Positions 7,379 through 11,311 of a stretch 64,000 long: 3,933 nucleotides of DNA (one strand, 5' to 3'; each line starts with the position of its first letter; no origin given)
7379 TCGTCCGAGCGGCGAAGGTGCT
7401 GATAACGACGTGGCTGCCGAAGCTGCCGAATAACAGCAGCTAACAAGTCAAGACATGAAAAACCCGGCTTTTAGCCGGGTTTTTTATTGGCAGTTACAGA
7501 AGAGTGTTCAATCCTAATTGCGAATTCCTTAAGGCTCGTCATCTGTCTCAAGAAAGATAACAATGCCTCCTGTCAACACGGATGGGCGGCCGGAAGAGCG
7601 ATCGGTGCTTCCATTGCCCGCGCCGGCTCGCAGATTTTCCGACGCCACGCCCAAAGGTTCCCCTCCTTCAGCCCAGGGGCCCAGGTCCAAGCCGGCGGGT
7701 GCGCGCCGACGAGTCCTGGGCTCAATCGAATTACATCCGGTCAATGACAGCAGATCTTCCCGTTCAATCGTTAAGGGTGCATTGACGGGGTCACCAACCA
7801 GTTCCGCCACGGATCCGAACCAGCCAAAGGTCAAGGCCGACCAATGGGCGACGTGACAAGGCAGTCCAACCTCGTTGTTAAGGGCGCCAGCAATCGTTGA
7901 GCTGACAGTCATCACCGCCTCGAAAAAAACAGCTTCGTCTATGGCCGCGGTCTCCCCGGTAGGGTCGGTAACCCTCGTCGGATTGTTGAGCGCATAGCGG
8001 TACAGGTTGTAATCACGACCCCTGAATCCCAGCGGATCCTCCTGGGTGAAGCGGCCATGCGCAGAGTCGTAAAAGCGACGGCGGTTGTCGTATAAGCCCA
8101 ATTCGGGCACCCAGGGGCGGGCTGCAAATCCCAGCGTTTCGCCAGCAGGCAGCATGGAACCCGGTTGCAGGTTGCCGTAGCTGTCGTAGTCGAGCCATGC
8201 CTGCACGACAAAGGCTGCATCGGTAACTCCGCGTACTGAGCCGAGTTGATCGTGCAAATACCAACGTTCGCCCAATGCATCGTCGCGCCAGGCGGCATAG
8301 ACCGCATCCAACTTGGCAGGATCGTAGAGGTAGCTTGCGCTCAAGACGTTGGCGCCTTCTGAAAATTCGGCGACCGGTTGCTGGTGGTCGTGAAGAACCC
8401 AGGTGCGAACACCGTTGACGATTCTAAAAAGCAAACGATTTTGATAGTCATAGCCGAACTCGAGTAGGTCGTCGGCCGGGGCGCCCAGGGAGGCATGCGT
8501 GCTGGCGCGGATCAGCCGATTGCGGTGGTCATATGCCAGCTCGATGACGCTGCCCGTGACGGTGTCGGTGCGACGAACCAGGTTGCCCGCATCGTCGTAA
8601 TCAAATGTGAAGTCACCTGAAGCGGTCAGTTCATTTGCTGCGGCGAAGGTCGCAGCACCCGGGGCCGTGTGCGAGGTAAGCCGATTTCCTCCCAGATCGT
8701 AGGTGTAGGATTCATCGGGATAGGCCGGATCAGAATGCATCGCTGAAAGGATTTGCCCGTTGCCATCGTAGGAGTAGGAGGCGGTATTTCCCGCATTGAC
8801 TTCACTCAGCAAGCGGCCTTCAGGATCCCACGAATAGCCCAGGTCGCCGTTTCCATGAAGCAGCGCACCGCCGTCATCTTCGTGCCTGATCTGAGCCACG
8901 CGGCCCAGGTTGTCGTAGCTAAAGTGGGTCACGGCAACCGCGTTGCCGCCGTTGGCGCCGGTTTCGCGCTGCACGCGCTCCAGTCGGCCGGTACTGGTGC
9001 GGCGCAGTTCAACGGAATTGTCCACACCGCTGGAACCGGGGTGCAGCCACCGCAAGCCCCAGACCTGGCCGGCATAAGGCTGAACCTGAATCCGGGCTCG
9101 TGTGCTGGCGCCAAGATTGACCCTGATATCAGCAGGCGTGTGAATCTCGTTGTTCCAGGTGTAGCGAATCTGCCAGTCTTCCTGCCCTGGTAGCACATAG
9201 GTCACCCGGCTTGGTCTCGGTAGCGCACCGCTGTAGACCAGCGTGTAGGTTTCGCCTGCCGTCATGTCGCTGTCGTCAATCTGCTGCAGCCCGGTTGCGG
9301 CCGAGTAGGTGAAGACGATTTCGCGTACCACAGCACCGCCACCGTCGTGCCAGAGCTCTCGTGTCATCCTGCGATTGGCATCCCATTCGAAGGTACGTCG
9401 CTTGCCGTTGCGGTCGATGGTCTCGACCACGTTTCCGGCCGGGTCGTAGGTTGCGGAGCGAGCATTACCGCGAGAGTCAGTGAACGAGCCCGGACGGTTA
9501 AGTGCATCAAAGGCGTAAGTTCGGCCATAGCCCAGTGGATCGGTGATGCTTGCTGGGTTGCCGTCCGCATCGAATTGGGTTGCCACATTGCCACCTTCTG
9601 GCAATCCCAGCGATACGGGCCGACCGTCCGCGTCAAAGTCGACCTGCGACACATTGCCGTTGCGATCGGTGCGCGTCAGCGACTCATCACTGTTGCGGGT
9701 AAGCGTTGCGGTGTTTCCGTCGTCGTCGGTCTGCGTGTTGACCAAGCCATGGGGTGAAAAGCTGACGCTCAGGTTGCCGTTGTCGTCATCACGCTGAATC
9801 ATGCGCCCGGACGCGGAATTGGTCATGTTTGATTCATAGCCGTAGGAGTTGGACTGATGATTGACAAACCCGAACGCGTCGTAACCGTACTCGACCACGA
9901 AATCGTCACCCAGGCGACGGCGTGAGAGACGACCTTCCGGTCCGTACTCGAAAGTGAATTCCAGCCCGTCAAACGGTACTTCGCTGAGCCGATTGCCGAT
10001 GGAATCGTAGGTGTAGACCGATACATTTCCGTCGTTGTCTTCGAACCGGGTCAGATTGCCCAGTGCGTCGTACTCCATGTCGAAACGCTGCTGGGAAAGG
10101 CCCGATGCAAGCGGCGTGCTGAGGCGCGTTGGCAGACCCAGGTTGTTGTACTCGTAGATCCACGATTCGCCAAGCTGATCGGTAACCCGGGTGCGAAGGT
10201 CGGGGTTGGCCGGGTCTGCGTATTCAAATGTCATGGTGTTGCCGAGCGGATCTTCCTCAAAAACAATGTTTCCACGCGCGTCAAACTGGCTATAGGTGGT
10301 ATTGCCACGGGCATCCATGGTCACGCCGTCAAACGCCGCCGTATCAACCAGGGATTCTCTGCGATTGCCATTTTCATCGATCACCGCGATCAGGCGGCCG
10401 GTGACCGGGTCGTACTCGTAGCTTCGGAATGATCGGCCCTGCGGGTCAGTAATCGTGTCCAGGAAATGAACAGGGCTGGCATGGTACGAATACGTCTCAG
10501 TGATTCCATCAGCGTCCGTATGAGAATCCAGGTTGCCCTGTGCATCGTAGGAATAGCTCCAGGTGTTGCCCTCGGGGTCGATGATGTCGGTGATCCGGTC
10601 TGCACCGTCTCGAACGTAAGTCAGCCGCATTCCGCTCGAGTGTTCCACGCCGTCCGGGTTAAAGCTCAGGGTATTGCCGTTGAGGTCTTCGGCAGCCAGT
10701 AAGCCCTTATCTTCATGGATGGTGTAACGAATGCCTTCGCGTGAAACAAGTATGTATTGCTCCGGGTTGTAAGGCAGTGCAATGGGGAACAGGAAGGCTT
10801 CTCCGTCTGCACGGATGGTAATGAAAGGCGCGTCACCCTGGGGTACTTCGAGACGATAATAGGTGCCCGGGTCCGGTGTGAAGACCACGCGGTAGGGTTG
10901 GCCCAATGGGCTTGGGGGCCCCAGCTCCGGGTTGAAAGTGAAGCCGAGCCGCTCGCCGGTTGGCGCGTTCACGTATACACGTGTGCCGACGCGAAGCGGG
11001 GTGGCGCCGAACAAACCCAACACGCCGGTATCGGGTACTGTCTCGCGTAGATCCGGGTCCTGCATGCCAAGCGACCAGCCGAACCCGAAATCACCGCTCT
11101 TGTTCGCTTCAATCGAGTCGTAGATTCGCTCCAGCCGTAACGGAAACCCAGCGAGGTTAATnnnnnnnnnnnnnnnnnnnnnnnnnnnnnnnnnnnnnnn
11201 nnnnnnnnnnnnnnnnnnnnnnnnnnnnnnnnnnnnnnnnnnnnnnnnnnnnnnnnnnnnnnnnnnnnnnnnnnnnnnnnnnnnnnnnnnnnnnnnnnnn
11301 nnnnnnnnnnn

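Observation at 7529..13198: Giant secreted RHS/YD-repeat protein convergent on the ribosomal alpha operon, with an unassigned 140-aa C-terminal domain and no immunity gene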

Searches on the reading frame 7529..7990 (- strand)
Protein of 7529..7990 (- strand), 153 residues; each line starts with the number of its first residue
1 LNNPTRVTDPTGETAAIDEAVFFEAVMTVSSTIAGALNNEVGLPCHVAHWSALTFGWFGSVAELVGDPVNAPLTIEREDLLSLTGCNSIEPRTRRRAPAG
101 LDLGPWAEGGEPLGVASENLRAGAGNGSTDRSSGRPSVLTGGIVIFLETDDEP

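Call 3: search_protein_families(library=pfam, proteins=[window:7529-7990:-], max_evalue=0.1)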
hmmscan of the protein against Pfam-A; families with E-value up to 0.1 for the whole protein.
window:7529-7990:- (153 aa): 0 families
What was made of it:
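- Closest known: Tc-toxin TcB-TcC cocoon with the TcC hypervariable region. Different: No TcA, TcB or SpvB signatures were found here (call 3), and the cargo is an ~8 kDa peptide.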

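Call 4: search_protein_families(library=ncbifam, proteins=[window:7529-7990:-], max_evalue=0.1)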
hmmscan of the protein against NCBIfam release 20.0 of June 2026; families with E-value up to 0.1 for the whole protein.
window:7529-7990:- (153 aa): 0 families
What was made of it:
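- On Polymorphic RHS toxin-immunity system: No Pfam or NCBIfam hit (calls 3, 4).
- Checked: 141 residues follow and match no Pfam or NCBIfam family (calls 3, 4).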

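Call 9: find_homologous_proteins(query=window:7529-7954:-, max_evalue=0.01)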
Query window:7529-7954:-: 101 candidates shared short words with the query, none scored E <= 0.01.

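Call 20: search_protein_representatives(protein=window:7529-7954:-)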
Query: 141 residues. Proteins with E-value up to 0.001 (for the whole library): 1; up to 1e-10: 0; up to 1e-30: 0. The best 1 are listed.
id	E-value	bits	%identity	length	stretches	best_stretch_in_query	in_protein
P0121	1.2e-04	38.2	47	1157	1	17-76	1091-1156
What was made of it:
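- On Polymorphic RHS toxin-immunity system: One homolog only in 1.8 billion representatives, itself a family member (call 20).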

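Call 27: find_homologous_proteins(query=A2, max_evalue=0.01)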
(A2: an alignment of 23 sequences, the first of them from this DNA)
Query A2 (23 sequences): 8000 candidates shared short words with the query, none scored E <= 0.01.
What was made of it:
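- Tried and rejected: The tail-only and tail-profile searches of the 5.8-billion-protein database returned nothing (calls 9, 27).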

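Call 28: search_solved_structures(query=A2, max_evalue=10)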
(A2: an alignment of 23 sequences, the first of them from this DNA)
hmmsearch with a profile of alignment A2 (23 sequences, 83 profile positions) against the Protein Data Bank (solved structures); distinct sequences matched with E-value up to 10: 1.
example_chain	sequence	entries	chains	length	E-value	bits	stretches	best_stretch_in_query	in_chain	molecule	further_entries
7cbc_A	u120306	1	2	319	1.5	12.2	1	32-57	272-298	De novo designed switch protein caging a hemagglutinin binder (sCageHA267_1S)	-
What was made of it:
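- On Polymorphic RHS toxin-immunity system: No PDB profile hit (call 28).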

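Call 37: predict_structure(alignment_id=A2)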
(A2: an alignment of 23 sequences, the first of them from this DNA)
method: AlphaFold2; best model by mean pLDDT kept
length: 141 residues; sequences in the alignment: 23
mean_pLDDT: 65.1   pTM: 0.31
mean pLDDT of the five models: 65.1, 64.9, 64.5, 63.5, 62.4
residues with pLDDT >= 90: 9; 70-90: 55; 50-70: 34; < 50: 43
segments of 3 or more residues with pLDDT < 50: 80-84, 89-91, 96-99, 101-104, 106-117, 121-132
pLDDT, mean of each block of 10 residues (from residue 1): 85 85 63 79 80 90 74 63 50 50 46 48 43 54 67
secondary structure, 60 per line:
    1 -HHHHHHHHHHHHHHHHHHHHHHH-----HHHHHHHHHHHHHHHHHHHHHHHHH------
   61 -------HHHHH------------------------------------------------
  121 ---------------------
elements in order: H2-24 H30-54 H68-72
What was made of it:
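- Tail model is a helical hairpin with pLDDT 80-90: call 37.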

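Call 54: fold_search(model_id=the predicted structure, library=pdb)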
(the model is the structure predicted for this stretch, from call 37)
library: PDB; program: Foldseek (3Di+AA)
matches with E <= 10: 2; with E <= 0.001: 0
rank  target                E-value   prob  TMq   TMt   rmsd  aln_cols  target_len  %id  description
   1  9ny5_B                6.9e+00  0.04  0.17  0.18  17.9        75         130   16  LmuABC_apo (released 2025-12-17)
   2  8geb_R                8.4e+00  0.04  0.19  0.11  10.1        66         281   17  CryoEM structure of beta-2-adrenergic receptor in complex with nucleotide-free Gs heterotrimer (#12 of 20) (released 2024-03-06)
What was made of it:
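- On Polymorphic RHS toxin-immunity system: No Foldseek PDB hit (call 54).
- The tail has no sequence or fold homolog of known function (calls 3, 4, 28, 54).
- Tried and rejected: Foldseek of the tail against the PDB gave no match (call 54).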

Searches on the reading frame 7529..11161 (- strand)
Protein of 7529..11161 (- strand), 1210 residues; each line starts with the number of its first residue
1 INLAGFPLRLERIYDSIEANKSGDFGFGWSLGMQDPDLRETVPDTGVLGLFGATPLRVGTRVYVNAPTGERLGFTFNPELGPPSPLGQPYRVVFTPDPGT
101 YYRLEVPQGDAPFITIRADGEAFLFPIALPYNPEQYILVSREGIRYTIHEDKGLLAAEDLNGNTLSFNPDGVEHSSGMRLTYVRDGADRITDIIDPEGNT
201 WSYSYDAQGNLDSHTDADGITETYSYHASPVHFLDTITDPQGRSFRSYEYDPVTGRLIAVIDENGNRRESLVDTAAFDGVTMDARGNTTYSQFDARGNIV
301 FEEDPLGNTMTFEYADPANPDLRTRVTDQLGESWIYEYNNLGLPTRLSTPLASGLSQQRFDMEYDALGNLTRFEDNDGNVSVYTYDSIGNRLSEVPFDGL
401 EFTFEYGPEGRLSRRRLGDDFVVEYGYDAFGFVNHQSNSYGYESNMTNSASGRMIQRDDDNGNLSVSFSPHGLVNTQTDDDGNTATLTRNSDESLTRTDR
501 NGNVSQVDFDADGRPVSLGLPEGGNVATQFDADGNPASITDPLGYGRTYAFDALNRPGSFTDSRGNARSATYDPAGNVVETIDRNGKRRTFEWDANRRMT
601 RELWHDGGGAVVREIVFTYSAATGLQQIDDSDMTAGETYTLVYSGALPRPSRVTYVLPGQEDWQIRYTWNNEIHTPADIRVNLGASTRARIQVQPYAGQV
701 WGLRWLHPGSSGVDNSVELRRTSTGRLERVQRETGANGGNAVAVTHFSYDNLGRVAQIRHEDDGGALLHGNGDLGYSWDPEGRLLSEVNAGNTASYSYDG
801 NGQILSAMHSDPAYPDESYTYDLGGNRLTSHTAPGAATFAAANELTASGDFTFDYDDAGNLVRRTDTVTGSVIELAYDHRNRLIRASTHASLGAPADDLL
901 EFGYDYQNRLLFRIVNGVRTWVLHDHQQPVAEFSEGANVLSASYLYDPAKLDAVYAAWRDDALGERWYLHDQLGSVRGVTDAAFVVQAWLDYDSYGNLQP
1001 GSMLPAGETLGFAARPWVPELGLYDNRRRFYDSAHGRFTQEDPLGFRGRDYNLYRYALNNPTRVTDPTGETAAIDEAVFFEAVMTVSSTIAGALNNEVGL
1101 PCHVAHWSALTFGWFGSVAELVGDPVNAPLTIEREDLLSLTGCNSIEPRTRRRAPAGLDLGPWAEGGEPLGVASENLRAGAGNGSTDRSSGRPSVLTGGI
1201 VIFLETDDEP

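Call 72: search_solved_structures(query=window:7529-11161:-, max_evalue=0.00001)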
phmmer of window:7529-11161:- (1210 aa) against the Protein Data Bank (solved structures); distinct sequences matched with E-value up to 0.00001: 15.
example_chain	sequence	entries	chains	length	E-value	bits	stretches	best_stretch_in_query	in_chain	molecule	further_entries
8h8a_A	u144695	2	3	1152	8.6e-29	103.1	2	244-560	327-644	Putative Rhs-family protein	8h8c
8h8b_A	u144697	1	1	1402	1.1e-27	99.5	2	243-560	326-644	Putative Rhs-family protein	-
9pt5_A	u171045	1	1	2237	2.1e-27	98.5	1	498-1071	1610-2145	Teneurin-like protein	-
9ifo_A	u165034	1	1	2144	8.6e-27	96.5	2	498-1069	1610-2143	Teneurin-Like Protein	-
7q97_A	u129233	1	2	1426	1.7e-25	92.2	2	725-1069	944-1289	Rhs family protein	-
8cp6_B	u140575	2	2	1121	1.2e-24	89.4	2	191-522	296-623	Toxin protein Tse5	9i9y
8uy4_A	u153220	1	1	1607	1.3e-22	82.7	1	474-603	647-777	Tse15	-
8qja_A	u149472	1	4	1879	8.8e-22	79.9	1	188-633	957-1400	Putative type VI secretion system YD repeat-containing Rhs element Vgr protein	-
8uxt_A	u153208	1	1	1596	1.8e-21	78.9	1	474-603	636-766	Tse15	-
8qjb_A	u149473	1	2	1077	2.3e-21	78.5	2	255-637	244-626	T6SS-associated Rhs core domain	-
8qjd_A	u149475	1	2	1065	3.1e-21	78.1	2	255-636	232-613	Salmonella bongori Rhs core domain (residues 360-1420)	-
8qjc_A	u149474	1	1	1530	7.4e-21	76.8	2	255-636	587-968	T6SS-associated Rhs core and toxin domain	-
7pq5_L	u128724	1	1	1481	5.6e-17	64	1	189-430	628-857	Tre23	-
9on3_A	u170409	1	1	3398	2.6e-08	35.3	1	934-1084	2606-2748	SGS4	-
8fjp_A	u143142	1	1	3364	3e-06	28.5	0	968-1086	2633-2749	salivary gland surface protein 1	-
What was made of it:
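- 8189..11161 (-): RHS/YD-repeat shell (aa ~680-1670). PDB sequence hits are Rhs cocoons and BiTLP (call 72).
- Closest known: Bacterial teneurin-like protein BiTLP of Bacillus inaquosorum. Same: Shell sequence similarity is about 98 bits (call 72).
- Closest known: Bacterial teneurin-like protein BiTLP of Bacillus inaquosorum. Different: The tails share no sequence similarity, since alignments stop at the core (call 72).
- Closest known: T6SS Rhs effectors. Same: These are the best PDB sequence hits (call 72).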
